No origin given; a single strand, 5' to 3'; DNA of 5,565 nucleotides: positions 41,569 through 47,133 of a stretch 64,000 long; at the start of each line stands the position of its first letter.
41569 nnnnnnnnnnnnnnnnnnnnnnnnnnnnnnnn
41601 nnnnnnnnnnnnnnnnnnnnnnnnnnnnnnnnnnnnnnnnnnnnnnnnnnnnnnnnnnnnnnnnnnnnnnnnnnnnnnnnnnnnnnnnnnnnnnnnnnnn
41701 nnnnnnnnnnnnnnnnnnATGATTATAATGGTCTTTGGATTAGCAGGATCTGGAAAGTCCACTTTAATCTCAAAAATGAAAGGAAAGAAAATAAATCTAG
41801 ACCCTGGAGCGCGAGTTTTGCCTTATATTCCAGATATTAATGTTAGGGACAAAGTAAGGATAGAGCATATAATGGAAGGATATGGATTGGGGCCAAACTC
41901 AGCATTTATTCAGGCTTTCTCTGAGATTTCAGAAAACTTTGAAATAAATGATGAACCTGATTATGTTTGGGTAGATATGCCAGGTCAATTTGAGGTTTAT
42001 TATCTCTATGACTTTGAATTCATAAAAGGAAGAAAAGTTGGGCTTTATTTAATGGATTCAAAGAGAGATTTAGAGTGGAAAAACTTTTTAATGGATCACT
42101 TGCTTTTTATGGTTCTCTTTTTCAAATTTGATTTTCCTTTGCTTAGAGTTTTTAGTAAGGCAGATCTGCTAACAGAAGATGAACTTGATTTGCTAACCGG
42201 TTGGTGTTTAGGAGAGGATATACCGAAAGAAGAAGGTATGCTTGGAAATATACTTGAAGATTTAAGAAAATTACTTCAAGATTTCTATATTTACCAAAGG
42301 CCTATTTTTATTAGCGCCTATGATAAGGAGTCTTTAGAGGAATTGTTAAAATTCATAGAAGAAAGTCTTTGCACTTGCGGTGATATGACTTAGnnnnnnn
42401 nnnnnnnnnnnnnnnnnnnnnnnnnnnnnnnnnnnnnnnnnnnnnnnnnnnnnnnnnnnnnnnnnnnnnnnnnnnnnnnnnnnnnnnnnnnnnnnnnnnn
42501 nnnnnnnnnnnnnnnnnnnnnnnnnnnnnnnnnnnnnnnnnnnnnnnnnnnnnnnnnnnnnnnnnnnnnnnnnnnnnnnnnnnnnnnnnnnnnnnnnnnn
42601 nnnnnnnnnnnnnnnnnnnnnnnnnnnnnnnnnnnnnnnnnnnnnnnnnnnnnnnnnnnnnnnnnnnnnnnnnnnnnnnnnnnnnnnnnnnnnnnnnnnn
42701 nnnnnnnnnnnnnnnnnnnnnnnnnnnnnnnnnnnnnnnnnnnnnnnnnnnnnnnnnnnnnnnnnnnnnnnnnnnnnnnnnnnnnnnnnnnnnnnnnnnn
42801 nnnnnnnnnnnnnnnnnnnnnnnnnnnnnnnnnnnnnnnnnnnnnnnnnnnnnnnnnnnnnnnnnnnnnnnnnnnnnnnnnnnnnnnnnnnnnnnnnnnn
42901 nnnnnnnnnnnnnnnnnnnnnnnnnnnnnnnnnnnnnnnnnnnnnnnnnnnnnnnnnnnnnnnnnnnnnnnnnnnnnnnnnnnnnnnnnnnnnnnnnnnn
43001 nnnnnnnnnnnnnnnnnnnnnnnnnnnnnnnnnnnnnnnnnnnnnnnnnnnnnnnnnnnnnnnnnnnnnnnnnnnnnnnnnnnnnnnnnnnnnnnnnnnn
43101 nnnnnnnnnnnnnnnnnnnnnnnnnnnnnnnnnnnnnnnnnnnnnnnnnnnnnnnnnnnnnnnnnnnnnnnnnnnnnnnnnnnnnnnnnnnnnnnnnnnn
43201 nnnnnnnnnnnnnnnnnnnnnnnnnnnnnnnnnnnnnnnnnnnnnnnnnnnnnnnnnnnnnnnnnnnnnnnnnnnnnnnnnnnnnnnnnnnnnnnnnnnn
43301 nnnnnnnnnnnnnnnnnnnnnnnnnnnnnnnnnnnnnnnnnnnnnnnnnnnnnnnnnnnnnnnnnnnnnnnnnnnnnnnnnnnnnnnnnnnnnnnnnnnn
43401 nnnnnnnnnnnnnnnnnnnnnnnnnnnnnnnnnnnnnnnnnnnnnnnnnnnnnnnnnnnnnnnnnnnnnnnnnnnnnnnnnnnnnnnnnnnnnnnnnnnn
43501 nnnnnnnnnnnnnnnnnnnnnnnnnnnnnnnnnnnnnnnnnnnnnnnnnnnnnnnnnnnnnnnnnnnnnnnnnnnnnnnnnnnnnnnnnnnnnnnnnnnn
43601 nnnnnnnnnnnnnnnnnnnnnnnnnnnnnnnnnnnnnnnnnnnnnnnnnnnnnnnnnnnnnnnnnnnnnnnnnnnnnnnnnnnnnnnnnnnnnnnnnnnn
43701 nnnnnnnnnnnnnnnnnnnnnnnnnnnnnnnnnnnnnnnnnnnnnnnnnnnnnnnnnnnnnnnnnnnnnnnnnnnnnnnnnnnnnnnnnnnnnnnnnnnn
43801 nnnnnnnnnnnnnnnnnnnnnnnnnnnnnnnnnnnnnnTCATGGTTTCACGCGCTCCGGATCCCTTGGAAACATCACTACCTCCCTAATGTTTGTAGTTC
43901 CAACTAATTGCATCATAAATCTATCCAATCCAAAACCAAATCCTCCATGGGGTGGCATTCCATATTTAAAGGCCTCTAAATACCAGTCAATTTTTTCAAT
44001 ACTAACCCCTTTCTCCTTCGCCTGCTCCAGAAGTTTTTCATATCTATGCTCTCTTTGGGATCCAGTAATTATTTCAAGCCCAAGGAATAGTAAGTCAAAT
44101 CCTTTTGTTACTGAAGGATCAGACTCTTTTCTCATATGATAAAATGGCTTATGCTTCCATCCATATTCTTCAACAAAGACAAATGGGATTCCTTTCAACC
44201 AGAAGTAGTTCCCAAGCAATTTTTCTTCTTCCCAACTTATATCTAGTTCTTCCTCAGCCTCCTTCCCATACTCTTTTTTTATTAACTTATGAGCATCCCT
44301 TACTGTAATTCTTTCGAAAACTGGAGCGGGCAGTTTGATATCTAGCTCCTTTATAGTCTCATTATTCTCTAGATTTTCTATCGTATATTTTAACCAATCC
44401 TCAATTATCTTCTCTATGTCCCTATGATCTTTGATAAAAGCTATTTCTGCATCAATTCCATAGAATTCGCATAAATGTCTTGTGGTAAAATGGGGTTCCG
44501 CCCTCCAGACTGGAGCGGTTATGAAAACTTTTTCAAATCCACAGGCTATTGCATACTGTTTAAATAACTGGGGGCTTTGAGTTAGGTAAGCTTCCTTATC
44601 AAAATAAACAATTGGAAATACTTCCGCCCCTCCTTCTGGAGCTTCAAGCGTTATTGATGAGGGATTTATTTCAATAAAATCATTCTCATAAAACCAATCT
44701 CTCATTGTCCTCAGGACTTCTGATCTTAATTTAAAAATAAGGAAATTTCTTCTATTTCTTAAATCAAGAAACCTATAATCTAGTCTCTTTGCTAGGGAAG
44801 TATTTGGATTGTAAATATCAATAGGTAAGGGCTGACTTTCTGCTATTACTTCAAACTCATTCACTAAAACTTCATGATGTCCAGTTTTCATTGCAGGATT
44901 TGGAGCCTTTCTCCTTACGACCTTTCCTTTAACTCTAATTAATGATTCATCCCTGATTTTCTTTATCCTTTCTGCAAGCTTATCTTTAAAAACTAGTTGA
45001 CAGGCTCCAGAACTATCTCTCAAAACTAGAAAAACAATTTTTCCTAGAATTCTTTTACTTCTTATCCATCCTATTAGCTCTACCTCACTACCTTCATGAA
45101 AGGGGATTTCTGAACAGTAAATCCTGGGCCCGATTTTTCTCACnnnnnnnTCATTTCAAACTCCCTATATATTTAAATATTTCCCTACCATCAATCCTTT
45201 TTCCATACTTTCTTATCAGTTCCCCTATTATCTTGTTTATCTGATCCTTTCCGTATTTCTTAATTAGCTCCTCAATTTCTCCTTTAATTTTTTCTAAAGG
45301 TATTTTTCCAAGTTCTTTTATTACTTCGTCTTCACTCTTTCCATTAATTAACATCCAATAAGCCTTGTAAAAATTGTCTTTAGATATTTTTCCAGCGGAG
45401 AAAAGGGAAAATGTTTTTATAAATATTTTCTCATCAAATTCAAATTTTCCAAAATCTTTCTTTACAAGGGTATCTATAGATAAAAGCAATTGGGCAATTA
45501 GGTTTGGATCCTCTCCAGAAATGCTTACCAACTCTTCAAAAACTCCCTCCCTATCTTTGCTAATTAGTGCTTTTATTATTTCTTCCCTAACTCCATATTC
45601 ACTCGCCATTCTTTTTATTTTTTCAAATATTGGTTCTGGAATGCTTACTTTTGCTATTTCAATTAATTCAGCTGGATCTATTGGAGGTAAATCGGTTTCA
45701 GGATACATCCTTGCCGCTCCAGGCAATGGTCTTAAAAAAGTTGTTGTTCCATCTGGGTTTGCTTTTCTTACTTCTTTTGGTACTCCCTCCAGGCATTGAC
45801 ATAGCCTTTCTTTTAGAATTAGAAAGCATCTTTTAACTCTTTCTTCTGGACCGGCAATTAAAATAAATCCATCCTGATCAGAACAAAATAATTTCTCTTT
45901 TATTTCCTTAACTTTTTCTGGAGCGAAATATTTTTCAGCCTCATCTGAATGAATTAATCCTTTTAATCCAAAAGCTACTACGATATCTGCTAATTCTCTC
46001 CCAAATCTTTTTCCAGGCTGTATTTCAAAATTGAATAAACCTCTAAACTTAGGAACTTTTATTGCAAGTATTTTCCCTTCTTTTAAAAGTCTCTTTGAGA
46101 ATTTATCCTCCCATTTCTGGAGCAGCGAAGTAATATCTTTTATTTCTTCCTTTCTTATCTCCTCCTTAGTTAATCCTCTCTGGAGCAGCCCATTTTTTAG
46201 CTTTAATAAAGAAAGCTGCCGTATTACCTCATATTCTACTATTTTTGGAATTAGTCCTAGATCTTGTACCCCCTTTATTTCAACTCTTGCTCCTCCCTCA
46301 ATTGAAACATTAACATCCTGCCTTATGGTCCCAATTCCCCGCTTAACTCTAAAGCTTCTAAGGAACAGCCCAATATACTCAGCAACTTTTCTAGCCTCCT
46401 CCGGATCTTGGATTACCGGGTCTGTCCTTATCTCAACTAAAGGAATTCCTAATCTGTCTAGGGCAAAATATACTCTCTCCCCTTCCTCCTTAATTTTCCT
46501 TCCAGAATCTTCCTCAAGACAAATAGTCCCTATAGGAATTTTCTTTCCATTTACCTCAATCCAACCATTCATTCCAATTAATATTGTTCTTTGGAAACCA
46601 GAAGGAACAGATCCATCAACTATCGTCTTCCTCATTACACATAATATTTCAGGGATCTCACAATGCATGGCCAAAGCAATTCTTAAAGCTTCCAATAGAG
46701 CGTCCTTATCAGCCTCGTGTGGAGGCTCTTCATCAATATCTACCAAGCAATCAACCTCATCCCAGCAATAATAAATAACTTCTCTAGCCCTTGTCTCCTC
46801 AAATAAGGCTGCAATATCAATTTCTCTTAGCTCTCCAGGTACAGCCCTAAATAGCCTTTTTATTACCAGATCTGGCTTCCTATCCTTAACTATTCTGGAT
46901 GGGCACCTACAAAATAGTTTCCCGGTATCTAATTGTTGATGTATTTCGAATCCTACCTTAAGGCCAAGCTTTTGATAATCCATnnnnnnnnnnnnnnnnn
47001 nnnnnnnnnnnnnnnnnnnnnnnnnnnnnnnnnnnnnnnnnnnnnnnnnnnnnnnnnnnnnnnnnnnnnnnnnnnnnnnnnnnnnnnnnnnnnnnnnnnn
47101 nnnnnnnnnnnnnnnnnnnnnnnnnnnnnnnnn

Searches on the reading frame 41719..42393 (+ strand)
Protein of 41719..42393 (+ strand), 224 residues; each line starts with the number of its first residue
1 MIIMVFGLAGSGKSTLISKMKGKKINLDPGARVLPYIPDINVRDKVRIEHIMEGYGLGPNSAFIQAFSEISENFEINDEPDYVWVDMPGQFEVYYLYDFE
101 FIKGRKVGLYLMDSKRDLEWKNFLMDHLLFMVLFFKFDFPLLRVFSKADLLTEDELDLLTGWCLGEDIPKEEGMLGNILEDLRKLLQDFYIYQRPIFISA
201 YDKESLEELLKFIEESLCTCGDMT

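Call 39: search_protein_families(library=pfam, proteins=[window:41719-42393:+], max_evalue=0.001)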
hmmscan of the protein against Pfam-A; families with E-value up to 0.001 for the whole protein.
window:41719-42393:+ (224 aa): 1 family
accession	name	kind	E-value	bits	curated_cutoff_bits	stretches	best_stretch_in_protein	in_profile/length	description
PF03029.23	ATP_bind_1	-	1.5e-34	120.3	27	1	5-218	1-239/240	Conserved hypothetical ATP binding protein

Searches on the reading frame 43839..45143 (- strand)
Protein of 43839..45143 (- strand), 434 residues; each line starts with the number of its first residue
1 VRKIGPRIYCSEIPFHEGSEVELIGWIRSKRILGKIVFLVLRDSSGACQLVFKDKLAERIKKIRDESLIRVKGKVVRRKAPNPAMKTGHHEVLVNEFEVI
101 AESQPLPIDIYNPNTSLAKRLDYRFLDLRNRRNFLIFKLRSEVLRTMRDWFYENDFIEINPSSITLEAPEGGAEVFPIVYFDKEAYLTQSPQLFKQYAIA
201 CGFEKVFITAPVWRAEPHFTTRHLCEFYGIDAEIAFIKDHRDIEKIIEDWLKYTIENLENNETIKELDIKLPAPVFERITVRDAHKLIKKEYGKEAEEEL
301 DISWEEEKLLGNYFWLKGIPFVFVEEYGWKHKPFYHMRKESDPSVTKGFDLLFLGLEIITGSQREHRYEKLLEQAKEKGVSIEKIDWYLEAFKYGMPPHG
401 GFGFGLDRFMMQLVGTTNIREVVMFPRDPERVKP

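Call 16: search_protein_families(library=pfam, proteins=[window:43839-45143:-], max_evalue=0.00001)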
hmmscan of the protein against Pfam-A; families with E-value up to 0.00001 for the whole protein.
window:43839-45143:- (434 aa): 2 families
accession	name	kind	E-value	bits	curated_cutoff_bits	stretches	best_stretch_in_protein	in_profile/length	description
PF00152.25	tRNA-synt_2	-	3.1e-80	270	25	1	119-428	4-307/308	tRNA synthetases class II (D, K and N)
PF01336.31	tRNA_anti-codon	-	4.3e-15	55.9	27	1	21-100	1-75/75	OB-fold nucleic acid binding domain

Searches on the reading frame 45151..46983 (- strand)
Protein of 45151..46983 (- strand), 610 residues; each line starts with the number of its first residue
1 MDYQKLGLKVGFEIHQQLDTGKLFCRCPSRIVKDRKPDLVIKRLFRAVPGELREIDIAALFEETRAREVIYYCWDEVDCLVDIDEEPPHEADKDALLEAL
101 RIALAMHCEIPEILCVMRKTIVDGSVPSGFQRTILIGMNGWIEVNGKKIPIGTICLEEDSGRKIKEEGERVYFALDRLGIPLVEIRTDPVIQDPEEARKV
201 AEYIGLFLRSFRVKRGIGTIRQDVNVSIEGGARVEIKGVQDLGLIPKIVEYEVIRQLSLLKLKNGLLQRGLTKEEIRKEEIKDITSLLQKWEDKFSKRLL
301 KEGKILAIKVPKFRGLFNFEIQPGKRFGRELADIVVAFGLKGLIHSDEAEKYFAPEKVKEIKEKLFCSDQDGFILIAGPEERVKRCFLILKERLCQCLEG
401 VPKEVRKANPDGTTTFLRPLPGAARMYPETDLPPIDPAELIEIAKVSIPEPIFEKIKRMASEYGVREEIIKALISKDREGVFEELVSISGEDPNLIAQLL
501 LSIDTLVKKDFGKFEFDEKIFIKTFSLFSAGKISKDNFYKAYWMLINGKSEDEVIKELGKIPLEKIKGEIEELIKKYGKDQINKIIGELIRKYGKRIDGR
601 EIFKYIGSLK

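Call 16: search_protein_families(library=pfam, proteins=[window:45151-46983:-], max_evalue=0.00001)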
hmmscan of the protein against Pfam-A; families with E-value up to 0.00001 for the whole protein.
window:45151-46983:- (610 aa): 2 families
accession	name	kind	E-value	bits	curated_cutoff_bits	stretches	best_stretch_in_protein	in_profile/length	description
PF02934.20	GatB_N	-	1e-53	182.8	23.4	1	9-436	2-270/277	GatB/GatE catalytic domain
PF02938.19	GAD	-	9.7e-12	45.4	23.4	1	295-385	1-93/95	GAD domain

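Call 18: find_encoding_contigs(protein=window:45151-46983:-, flank=2000, max_places=3)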
Protein window:45151-46983:- (610 aa): 4 contigs read that carry it; 1 place shown.
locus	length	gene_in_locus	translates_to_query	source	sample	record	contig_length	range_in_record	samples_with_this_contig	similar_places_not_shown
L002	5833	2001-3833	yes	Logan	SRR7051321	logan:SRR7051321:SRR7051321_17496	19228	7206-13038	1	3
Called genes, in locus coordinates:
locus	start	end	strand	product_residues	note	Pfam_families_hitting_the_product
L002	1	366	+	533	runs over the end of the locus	PF06418:CTP_synth_N, PF00117:GATase, PF07722:Peptidase_C26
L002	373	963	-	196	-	-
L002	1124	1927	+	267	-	-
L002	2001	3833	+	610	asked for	PF02934:GatB_N, PF02938:GAD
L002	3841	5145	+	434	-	PF01336:tRNA_anti-codon, PF00152:tRNA-synt_2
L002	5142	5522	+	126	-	PF05168:HEPN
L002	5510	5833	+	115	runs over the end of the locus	PF01909:NTP_transf_2, PF18765:Polbeta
